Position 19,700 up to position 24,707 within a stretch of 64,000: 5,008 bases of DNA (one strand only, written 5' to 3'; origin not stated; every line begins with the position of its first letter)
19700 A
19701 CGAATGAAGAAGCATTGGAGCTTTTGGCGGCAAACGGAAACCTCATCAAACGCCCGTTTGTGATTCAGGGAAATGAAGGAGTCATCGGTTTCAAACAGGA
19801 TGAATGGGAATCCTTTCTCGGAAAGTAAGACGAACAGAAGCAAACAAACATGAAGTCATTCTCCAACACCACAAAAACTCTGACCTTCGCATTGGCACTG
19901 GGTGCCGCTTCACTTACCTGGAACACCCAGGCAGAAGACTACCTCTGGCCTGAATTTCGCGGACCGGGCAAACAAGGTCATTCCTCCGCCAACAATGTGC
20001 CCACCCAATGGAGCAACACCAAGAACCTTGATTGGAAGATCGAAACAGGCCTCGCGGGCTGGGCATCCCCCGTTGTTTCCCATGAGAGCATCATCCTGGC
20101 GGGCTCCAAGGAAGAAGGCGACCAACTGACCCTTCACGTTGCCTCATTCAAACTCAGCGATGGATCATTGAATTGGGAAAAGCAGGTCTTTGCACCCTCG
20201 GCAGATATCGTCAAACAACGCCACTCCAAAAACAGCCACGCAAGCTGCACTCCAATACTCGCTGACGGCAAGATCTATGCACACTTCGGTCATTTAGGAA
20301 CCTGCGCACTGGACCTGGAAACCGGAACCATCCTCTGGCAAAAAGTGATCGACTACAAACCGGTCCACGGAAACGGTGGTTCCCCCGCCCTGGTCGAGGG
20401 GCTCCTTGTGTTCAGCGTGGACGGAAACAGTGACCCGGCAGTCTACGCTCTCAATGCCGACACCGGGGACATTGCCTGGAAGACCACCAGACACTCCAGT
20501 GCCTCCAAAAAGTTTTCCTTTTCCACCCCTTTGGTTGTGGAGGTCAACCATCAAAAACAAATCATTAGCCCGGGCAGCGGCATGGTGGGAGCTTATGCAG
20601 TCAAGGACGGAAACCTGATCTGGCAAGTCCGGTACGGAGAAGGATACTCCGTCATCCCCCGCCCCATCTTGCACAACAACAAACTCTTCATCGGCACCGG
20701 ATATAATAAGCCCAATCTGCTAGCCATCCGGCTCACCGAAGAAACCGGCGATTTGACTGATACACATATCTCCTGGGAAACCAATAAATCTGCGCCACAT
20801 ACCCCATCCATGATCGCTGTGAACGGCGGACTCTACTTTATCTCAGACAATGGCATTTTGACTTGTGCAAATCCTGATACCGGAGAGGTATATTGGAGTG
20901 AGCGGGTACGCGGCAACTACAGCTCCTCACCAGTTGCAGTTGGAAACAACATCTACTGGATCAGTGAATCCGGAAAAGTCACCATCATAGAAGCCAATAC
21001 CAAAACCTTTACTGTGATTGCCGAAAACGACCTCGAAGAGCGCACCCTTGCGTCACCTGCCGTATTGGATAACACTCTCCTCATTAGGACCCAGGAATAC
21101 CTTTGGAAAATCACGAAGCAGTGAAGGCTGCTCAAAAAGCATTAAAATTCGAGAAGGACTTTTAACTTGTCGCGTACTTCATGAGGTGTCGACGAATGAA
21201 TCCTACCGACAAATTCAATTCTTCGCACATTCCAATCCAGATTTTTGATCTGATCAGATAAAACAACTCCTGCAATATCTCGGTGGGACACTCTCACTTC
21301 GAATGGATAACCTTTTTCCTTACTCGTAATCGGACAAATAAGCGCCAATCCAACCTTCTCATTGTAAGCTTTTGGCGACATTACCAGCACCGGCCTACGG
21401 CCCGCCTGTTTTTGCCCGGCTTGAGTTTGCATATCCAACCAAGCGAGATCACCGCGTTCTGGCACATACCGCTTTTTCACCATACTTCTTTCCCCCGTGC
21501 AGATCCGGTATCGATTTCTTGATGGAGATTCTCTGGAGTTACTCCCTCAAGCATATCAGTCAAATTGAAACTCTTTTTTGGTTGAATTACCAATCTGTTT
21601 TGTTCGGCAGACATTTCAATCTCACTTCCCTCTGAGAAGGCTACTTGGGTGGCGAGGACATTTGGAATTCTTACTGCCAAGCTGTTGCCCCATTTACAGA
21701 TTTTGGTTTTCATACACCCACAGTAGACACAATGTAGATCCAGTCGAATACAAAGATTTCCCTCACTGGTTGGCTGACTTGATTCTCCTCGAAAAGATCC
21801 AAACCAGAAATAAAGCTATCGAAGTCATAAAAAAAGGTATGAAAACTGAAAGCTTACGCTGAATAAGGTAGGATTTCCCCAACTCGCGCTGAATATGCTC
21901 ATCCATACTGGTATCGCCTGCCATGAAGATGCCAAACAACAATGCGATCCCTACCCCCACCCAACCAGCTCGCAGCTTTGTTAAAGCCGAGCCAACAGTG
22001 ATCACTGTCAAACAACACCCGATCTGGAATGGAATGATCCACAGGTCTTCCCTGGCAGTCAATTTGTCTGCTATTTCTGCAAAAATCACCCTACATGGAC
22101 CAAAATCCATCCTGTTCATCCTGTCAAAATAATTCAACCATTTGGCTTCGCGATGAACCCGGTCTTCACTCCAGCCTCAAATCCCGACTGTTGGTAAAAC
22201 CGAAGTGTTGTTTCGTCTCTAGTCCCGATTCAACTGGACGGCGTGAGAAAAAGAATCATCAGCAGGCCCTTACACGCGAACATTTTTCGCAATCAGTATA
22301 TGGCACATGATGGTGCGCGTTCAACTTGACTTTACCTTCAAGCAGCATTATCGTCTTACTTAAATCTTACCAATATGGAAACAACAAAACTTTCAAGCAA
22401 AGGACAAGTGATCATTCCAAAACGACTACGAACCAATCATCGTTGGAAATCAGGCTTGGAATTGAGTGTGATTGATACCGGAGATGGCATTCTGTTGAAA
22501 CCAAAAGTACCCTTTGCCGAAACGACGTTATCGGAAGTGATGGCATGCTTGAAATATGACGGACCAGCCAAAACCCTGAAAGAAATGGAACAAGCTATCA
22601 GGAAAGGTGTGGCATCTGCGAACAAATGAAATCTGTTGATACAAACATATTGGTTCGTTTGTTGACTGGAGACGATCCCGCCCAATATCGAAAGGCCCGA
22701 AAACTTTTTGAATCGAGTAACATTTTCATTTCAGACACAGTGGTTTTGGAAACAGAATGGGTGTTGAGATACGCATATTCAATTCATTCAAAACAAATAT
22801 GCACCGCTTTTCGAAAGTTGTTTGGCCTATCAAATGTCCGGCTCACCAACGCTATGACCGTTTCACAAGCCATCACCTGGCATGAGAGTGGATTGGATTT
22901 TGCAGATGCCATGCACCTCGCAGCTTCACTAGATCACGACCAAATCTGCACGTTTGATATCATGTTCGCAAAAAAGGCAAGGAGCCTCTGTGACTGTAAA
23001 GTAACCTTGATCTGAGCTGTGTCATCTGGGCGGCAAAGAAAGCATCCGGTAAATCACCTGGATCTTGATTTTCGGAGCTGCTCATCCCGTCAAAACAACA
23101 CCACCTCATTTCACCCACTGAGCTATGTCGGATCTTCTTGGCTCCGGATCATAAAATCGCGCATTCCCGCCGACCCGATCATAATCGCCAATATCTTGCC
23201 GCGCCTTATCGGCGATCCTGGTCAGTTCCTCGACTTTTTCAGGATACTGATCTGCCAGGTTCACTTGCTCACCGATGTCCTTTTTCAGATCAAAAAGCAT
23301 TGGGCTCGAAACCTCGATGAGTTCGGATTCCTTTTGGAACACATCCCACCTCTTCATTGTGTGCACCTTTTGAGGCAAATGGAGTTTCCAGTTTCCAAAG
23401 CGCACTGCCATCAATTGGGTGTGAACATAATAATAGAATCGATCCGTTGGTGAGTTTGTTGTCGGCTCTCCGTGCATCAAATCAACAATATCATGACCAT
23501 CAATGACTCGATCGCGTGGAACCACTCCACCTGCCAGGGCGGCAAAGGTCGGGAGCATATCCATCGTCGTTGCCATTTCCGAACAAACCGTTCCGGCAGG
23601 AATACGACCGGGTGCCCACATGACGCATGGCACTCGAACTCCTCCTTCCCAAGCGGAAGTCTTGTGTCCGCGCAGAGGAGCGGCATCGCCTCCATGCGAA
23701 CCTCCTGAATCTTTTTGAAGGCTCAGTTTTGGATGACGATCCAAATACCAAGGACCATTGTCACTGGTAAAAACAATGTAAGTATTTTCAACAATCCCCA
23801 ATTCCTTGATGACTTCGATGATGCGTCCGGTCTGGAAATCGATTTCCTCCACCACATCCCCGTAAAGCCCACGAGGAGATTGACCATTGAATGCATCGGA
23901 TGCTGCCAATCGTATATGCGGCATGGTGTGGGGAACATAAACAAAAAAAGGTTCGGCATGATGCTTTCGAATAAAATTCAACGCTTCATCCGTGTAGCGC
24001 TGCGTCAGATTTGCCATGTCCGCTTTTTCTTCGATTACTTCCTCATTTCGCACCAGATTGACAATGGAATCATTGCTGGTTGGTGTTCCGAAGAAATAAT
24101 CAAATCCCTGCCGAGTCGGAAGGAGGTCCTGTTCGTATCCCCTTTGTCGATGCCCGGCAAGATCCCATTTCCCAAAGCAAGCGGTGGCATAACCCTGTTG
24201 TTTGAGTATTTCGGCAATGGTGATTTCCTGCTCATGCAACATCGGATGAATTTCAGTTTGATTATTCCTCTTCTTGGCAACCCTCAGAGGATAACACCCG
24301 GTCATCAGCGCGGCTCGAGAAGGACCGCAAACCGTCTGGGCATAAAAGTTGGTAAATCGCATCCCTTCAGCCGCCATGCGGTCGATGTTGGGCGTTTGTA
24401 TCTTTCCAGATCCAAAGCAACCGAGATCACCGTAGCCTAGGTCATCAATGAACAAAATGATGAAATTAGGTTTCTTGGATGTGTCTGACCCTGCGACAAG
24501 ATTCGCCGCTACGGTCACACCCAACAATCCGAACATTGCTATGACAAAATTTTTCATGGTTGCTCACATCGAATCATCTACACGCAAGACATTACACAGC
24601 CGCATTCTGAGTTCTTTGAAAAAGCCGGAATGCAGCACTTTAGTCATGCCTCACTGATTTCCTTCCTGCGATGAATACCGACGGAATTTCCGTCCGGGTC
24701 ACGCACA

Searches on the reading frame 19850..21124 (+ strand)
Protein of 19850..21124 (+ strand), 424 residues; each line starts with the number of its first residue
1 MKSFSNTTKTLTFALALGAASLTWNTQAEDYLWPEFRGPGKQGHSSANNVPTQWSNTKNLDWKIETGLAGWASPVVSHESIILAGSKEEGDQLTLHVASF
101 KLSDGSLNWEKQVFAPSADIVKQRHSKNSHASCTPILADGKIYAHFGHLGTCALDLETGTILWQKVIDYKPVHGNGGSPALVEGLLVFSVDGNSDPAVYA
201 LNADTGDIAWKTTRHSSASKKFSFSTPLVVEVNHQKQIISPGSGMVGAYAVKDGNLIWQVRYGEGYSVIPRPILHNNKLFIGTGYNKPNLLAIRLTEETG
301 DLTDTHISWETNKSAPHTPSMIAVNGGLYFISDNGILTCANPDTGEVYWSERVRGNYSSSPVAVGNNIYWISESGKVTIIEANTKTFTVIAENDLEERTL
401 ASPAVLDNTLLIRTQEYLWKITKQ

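Call 70: search_protein_families(library=pfam, proteins=[window:19850-21124:+], max_evalue=0.001)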
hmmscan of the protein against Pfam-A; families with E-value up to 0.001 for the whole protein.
window:19850-21124:+ (424 aa): 4 families
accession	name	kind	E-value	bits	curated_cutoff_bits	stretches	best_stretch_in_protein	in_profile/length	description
PF13360.13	PQQ_2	-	6.8e-26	91.8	27.6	2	176-350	65-232/233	Outer membrane protein assembly factor BamB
PF13570.13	Beta-prop_ACSF4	-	2.2e-17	63.9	133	1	152-412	74-317/329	Beta-alanine-activating enzyme, beta-propeller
PF01011.28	PQQ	-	3.9e-11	42.8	26.7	0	118-165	36-83/595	Glucose/ethanol/alcohol dehydrogenase, beta-propeller domain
PF25293.1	Beta-prop_EMC1_N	-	1.6e-08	35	34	1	153-304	45-191/219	EMC1 N-terminal beta-propeller domain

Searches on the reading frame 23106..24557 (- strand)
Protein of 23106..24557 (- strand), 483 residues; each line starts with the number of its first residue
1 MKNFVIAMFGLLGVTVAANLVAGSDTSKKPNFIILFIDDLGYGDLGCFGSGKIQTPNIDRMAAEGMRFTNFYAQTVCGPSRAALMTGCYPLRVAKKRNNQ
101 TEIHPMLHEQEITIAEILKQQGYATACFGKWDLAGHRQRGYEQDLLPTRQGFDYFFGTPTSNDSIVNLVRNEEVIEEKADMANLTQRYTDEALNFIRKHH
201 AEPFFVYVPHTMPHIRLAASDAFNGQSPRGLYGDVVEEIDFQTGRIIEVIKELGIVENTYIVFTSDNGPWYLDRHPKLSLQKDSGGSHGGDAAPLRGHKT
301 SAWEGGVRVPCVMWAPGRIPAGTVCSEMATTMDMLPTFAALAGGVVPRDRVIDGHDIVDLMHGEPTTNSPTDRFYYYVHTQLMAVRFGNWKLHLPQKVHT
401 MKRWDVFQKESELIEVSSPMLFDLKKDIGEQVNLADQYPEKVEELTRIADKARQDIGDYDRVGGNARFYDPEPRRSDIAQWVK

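Call 70: search_protein_families(library=pfam, proteins=[window:23106-24557:-], max_evalue=0.001)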
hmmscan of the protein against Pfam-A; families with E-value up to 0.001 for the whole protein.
window:23106-24557:- (483 aa): 3 families
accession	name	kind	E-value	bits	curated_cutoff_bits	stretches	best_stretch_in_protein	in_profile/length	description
PF00884.28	Sulfatase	-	1.2e-57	196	25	1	30-343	1-300/301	Sulfatase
PF14707.11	Sulfatase_C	-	8.6e-14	52.6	30.9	1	369-457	1-97/127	C-terminal region of aryl-sulfatase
PF16347.10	SGSH_C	-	5.6e-08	33.5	29.3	1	302-436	11-133/154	N-sulphoglucosamine sulphohydrolase, C-terminal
